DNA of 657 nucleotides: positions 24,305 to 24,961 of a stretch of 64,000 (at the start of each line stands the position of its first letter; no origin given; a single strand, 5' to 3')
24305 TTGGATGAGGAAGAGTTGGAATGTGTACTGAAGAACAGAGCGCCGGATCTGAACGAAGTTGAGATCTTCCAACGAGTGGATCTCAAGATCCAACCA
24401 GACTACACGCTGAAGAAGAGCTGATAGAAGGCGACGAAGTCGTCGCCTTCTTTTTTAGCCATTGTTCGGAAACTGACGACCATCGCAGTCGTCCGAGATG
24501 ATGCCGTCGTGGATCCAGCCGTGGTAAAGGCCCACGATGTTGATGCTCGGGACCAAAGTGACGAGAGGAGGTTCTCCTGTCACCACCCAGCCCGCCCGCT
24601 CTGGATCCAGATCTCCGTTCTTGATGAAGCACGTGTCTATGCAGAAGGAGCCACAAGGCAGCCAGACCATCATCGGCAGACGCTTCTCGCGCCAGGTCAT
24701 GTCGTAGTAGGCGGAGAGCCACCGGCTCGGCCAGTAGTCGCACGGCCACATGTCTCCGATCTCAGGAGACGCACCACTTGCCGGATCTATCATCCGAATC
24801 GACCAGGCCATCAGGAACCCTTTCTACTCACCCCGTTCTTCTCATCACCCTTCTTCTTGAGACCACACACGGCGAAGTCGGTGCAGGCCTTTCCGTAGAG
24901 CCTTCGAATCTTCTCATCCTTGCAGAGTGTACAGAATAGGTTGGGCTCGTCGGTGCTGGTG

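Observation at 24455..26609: SNF2-family helicase plus two small unknown genes at the distal end of the late/lysis operon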

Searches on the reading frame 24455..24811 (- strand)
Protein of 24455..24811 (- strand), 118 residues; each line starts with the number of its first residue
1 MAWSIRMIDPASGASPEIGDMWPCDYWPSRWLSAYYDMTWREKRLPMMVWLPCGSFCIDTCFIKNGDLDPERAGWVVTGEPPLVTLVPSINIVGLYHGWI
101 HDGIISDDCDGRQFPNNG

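Call 4: search_protein_families(library=pfam, proteins=[window:24455-24811:-], max_evalue=0.1)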
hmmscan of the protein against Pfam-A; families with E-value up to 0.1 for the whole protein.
window:24455-24811:- (118 aa): 1 family
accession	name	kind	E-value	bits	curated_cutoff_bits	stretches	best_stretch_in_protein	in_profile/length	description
PF20137.4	DUF6527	-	0.004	17.4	23.6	1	68-105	19-60/63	Family of unknown function (DUF6527)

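Call 5: search_protein_families(library=phrogs, proteins=[window:24455-24811:-], max_evalue=0.01)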
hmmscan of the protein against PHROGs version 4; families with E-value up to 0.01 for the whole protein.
window:24455-24811:- (118 aa): 2 families
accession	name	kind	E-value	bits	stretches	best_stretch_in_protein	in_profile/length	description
phrog_33338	-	unknown function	2.6e-20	74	1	40-116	76-149/156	-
phrog_15183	-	unknown function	0.00039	21.9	1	47-105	37-99/102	-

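Call 48: find_homologous_proteins(query=window:24455-24811:-, max_evalue=0.001)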
Query window:24455-24811:- (118 aa): 3 proteins with E <= 0.001 among 3 candidates.
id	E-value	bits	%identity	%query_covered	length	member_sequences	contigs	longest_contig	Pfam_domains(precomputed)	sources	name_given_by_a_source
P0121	1.9e-80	285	100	100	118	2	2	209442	-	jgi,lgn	jgi:hypothetical protein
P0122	2.2e-50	188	64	97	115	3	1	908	-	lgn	-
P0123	3.2e-15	74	46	81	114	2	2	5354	-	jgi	jgi:hypothetical protein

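Call 49: find_encoding_contigs(protein=P0121, flank=10000, max_places=3)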
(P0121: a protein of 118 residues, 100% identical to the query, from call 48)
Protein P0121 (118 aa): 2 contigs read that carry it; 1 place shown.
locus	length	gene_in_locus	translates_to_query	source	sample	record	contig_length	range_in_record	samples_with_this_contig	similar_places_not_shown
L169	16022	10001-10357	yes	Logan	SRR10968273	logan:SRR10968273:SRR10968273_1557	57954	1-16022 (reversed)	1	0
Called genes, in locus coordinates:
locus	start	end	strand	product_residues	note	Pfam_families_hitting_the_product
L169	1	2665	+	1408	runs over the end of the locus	-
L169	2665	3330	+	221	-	-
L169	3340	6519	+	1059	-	-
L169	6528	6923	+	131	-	-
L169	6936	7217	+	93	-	-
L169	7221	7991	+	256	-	-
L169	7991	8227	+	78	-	-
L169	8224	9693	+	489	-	PF04851:ResIII (faint), PF00176:SNF2-rel_dom, PF00271:Helicase_C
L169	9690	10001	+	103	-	-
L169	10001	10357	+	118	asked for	-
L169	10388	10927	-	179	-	-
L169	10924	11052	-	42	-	-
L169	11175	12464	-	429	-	-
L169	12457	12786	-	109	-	-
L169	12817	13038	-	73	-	-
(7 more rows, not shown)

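Call 60: search_protein_representatives(protein=window:24455-24811:-)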
Query: 118 residues. Proteins with E-value up to 0.001 (for the whole library): 512; up to 1e-10: 172; up to 1e-30: 1. The best 150 are listed.
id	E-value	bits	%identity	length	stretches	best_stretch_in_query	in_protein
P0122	7.1e-51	187.9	64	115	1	1-115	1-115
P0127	2.5e-25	105.1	49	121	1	1-118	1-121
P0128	7.5e-25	103.5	56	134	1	13-116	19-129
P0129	3.7e-22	94.8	53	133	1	13-116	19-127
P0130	1.7e-21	92.7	49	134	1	24-117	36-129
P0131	3.1e-21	91.8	59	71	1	48-116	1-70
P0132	1.0e-20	90.1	48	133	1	1-117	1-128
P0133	1.1e-20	90.0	51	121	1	16-116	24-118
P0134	1.1e-20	90.0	46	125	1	21-115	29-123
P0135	2.5e-20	88.8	45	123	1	11-114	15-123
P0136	5.2e-20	87.9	47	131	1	15-114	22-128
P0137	2.6e-19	85.6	44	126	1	2-118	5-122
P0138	3.4e-19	85.2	46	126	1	1-115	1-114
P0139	4.9e-19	84.7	47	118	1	14-109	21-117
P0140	6.0e-19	84.4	44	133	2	32-115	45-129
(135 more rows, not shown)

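Call 62: search_protein_families(library=pfam, alignment_id=A5, max_evalue=0.01)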
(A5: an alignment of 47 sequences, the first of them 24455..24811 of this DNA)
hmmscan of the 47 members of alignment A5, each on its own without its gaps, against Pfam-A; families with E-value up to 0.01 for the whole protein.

A. member 1, window:24455-24811:- (118 aa): 1 family
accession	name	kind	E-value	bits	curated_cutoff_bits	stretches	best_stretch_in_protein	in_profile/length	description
PF20137.4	DUF6527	-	0.004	17.4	23.6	1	68-105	19-60/63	Family of unknown function (DUF6527)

B. families by the number of members that match (of 47 scanned): 2 families
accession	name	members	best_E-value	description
PF20137.4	DUF6527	33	1.3e-06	Family of unknown function (DUF6527)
PF09271.16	LAG1-DNAbind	1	0.0037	LAG1, DNA binding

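Call 64: search_dna_similar(query=window:24455-24811:-, collection=phages, mode=protein, max_evalue=0.001, max_rows=40)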
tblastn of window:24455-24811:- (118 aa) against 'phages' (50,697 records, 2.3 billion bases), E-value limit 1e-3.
Records with a match: 4; places in all: 4; records where one place covers at least 80% of the query: 3.
Best place of each record, by identity: <60% 4.
By first word of the organism name: Ralstonia 3; Rhizobium 1.
By host as written in the record: Ralstonia solanacearum 3; Sinorhizobium americanum X2_30 1.
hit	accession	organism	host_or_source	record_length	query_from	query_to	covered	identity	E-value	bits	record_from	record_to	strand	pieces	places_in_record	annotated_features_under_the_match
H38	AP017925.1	Ralstonia phage RP31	Ralstonia solanacearum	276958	16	115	85%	48.1%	1e-15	77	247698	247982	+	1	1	hypothetical protein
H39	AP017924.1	Ralstonia phage RP12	Ralstonia solanacearum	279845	16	115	85%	48.1%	1e-15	77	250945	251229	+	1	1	hypothetical protein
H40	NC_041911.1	Ralstonia phage RP12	Ralstonia solanacearum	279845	16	115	85%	48.1%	1e-15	77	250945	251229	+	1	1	hypothetical protein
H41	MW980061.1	Rhizobium phage RHph_X2_30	Sinorhizobium americanum X2_30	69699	31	118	75%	42.0%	3e-7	53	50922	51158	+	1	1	hypothetical protein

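Call 66: get_annotated_region(hit=H39, flank=5000)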
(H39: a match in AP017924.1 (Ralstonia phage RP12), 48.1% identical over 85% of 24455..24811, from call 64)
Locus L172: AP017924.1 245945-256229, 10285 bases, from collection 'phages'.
description: Ralstonia phage RP12 DNA, complete genome.
organism: Ralstonia phage RP12 (NCBI taxid 1923889)
taxonomy: Viruses; Duplodnaviria; Heunggongvirae; Uroviricota; Caudoviricetes; Ripduovirus; Ripduovirus RP12
host: Ralstonia solanacearum; source: -; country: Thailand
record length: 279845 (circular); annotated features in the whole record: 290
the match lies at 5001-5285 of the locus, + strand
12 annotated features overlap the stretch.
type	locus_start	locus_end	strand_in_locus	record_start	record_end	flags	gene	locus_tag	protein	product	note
CDS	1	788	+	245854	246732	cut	-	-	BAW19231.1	hypothetical protein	ORF257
CDS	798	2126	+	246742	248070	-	-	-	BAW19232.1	putative RNA polymerase beta prime subunit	ORF258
CDS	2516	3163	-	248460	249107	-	-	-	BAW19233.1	hypothetical protein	ORF259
CDS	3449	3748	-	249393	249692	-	-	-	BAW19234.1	hypothetical protein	ORF260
CDS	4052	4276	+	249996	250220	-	-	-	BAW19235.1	hypothetical protein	ORF261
CDS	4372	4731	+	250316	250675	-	-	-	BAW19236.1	hypothetical protein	ORF262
CDS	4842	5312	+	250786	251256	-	-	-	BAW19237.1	hypothetical protein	ORF263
CDS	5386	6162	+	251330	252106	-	-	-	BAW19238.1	hypothetical protein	ORF264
CDS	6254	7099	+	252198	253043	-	-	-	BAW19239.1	hypothetical protein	ORF265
CDS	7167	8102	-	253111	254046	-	-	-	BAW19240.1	hypothetical protein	ORF266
CDS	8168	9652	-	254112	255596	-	-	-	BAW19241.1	putative RAD2/SF2 helicase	ORF267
CDS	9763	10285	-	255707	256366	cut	-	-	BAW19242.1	hypothetical protein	ORF268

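Call 67: get_annotated_region(hit=H41, flank=5000)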
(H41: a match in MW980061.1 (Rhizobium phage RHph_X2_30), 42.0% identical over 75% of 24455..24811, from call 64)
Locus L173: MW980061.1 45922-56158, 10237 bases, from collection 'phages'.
description: Rhizobium phage RHph_X2_30, complete genome.
organism: Rhizobium phage RHph_X2_30 (NCBI taxid 2836126)
taxonomy: Viruses; Duplodnaviria; Heunggongvirae; Uroviricota; Caudoviricetes; Casjensviridae
host: Sinorhizobium americanum X2_30; source: agricultural lands; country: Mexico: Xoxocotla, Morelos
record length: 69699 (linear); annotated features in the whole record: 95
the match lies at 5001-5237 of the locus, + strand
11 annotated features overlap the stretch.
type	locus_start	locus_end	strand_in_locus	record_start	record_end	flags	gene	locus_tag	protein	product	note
CDS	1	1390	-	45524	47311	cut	-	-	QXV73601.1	capsid portal protein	GO_component: GO:0019028 - viral capsid; GO_function: GO:0003677 - DNA binding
CDS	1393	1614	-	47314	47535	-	-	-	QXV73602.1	head-to-tail joining protein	GO_process: GO:0019067 - viral assembly, maturation, egress, and release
CDS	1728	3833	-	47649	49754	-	-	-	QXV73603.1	terminase large subunit protein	-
CDS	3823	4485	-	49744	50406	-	-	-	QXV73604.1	terminase small subunit protein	-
CDS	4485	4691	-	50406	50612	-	-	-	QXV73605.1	transcriptional regulator protein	GO_function: GO:0000166 - nucleotide binding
CDS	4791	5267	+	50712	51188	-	-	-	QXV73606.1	hypothetical protein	-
CDS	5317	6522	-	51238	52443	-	-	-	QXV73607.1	integrase protein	GO_function: GO:0003677 - DNA binding; GO_process: GO:0006310 - DNA recombination; GO_process: GO:0015074 - DNA ...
CDS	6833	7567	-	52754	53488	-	-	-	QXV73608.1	transcriptional regulator protein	GO_function: GO:0003677 - DNA binding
CDS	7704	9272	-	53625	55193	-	-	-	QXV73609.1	SNF2 family helicase protein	GO_function: GO:0003677 - DNA binding; GO_function: GO:0005524 - ATP binding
CDS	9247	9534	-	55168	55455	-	-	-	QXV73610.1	VRR-NUC endonuclease domain-containing protein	GO_function: GO:0016788 - hydrolase activity, acting on ester bonds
CDS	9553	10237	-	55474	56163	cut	-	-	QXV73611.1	hypothetical protein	-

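Call 72: predict_structure(alignment_id=A5)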
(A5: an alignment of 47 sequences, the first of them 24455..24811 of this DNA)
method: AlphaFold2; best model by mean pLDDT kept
length: 118 residues; sequences in the alignment: 47
mean_pLDDT: 92.3   pTM: 0.84
mean pLDDT of the five models: 92.3, 91.5, 90.9, 90.4, 90.1
residues with pLDDT >= 90: 98; 70-90: 12; 50-70: 4; < 50: 4
segments of 3 or more residues with pLDDT < 50: 115-118
pLDDT, mean of each block of 10 residues (from residue 1): 95 96 96 98 98 97 90 97 97 92 91 52
secondary structure, 60 per line:
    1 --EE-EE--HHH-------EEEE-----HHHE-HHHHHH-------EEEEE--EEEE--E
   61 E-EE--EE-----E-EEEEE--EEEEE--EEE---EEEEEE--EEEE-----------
elements in order: E20-23 H34-39 E47-51 E54-57 E76-80 E83-87 E90-92 E96-101 E104-107

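Call 89: search_protein_families(library=padloc, proteins=[window:24455-24811:-], max_evalue=0.01)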
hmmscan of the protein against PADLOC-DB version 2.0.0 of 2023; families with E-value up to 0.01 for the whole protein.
window:24455-24811:- (118 aa): 0 families

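Call 90: search_protein_families(library=ncbifam, proteins=[window:24455-24811:-], max_evalue=0.01)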
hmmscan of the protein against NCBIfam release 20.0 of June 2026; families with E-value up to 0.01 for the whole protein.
window:24455-24811:- (118 aa): 0 families

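Call 91: fold_search(model_id=the predicted structure, library=viral)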
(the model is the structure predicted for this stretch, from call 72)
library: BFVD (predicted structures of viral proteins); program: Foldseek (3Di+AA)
matches with E <= 10: 74; with E <= 0.001: 1
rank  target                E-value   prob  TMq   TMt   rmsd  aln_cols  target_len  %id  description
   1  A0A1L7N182            7.6e-11  1.00  0.72  0.55   8.1       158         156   32  Uncharacterized protein [Ralstonia phage RP12]
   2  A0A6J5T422            6.6e-03  0.99  0.39  0.44   6.7        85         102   20  Uncharacterized protein [uncultured Caudovirales phage]
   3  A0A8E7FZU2            1.7e-02  0.99  0.42  0.53   5.1       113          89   18  (no name in the UniProt tables at hand)
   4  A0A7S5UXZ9            1.9e-02  0.97  0.41  0.53   7.1        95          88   21  (no name in the UniProt tables at hand)
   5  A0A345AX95            3.5e-01  0.85  0.40  0.41   2.9        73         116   20  (no name in the UniProt tables at hand)
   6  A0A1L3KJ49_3          1.8e+00  0.04  0.16  0.03  10.6        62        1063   11  (no name in the UniProt tables at hand)
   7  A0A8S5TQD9            1.9e+00  0.08  0.22  0.05  10.5        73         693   16  GDSL like Lipase Acylhydrolase [Siphoviridae sp. ctbbV81]
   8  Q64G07                2.0e+00  0.02  0.12  0.17  12.4        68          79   15  Membrane protein (Fragment) [Canine coronavirus]
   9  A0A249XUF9            2.2e+00  0.03  0.21  0.05  17.3       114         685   16  Endopeptidase tail [Enterococcus phage phiSHEF2]
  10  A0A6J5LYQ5            2.9e+00  0.01  0.13  0.10  18.1       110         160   12  Uncharacterized protein [uncultured Caudovirales phage]
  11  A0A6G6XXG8            3.3e+00  0.03  0.11  0.15   7.8        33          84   15  (no name in the UniProt tables at hand)
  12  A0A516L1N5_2          3.5e+00  0.02  0.11  0.02  14.6        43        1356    7  (no name in the UniProt tables at hand)
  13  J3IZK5                3.7e+00  0.02  0.14  0.05  11.6        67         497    7  (no name in the UniProt tables at hand)
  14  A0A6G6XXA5            3.9e+00  0.02  0.24  0.04  21.4       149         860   10  (no name in the UniProt tables at hand)
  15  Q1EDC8                3.9e+00  0.01  0.11  0.07  12.1        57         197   16  Neuraminidase (Fragment) [Influenza A virus (A/Tainan/722/2003(H3N2))]
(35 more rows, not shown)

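Call 106: find_related_loci(query=A7, collection=genome_contigs, flank=6000)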
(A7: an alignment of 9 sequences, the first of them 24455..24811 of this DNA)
Query A7 (118 aa) in genome_contigs; peptide patterns used: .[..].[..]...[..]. (x = any residue, [..] = any of these).
5 stretches matched a pattern; 1 encode a relative of the query (tblastn E <= 1e-3); 1 distinct loci.
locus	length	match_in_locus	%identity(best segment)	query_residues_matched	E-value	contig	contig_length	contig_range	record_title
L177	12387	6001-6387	41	1-114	5e-24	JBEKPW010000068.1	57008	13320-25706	MAG: Syntrophobacteraceae bacterium isolate SPRUCE 473 SPRUCE_473_68, whole genome shotgun sequence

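Call 108: search_protein_families(library=pfam, proteins=[L177:24-878:+, L177:2166-2702:+, L177:2702-4555:+, L177:4669-5619:+, L177:5696-5977:+, L177:6001-6396:+, L177:6386-7486:+, L177:8242-8850:+, L177:9573-10676:+, L177:10993-11658:+], max_evalue=0.001)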
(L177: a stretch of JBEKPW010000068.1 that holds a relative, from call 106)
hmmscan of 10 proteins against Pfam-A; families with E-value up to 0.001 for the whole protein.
L177:24-878:+ (284 aa): 0 families

L177:2166-2702:+ (178 aa): 1 family
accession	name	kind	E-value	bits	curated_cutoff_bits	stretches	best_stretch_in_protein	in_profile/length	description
PF05069.18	Phage_tail_S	-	9.7e-05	22.7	24.3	1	54-123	49-130/148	Phage virion morphogenesis family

L177:2702-4555:+ (617 aa): 1 family
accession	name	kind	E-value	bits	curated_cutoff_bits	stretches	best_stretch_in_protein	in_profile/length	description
PF06791.18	TMP_2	-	1.5e-05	25.3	30.2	1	447-517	50-123/208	Prophage tail length tape measure protein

L177:4669-5619:+ (316 aa): 0 families

L177:5696-5977:+ (93 aa): 0 families

L177:6001-6396:+ (131 aa): 0 families

L177:6386-7486:+ (366 aa): 2 families
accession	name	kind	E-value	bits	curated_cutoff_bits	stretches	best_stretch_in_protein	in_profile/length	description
PF05954.17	Phage_GPD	-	7.1e-05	22.6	30.1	1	123-292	78-249/305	Phage tail baseplate hub (GPD)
PF24032.1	YQBQ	-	0.00011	22.2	27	1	120-354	69-292/294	YQBQ-like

L177:8242-8850:+ (202 aa): 2 families
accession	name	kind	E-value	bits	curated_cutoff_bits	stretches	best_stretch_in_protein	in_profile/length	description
PF04717.18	Phage_base_V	-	1.6e-07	32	23.8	1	29-92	3-70/75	Type VI secretion system/phage-baseplate injector OB domain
PF18946.5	Apex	-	2.8e-05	24.5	20.8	1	179-198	1-20/23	GpV Apex motif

L177:9573-10676:+ (367 aa): 1 family
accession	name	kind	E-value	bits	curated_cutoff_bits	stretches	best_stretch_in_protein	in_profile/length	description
PF04865.19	Baseplate_J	-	5.6e-24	85.2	21.1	1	68-325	3-253/255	Baseplate J-like protein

L177:10993-11658:+ (221 aa): 0 families
